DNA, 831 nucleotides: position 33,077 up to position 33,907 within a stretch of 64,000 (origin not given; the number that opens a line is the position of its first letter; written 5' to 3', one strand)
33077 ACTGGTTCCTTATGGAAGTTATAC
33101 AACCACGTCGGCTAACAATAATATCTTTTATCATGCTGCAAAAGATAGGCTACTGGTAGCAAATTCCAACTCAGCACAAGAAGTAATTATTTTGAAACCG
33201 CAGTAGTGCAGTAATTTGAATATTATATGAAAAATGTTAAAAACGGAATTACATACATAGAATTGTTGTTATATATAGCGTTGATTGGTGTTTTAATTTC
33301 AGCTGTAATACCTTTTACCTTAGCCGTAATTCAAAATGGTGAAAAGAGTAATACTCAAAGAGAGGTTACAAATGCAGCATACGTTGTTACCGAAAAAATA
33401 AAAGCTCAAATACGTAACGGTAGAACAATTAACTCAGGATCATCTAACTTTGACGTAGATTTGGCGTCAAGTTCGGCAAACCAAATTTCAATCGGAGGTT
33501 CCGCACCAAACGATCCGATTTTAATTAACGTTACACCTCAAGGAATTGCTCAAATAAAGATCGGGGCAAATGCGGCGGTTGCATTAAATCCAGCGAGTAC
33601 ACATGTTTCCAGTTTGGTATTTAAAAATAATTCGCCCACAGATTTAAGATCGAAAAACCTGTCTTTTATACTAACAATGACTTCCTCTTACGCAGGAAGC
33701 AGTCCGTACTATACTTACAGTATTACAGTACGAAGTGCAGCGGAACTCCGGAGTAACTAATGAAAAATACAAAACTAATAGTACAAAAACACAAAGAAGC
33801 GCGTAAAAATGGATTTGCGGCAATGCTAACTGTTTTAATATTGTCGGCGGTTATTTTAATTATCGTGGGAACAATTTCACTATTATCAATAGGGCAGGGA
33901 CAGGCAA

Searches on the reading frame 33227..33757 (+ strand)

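Call 11: search_protein_families(library=pfam, proteins=[window:33227-33757:+], max_evalue=0.01)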
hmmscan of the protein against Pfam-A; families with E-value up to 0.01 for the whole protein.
window:33227-33757:+ (177 aa): 0 families

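Call 12: search_protein_families(library=ncbifam, proteins=[window:33227-33757:+], max_evalue=0.01)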
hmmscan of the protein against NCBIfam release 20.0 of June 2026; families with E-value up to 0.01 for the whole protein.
window:33227-33757:+ (177 aa): 1 family
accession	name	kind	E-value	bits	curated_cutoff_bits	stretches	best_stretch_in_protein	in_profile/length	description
NF041013.1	T4P_ComGE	equivalog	0.00085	19.4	49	1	5-69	3-68/83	competence type IV pilus minor pilin ComGE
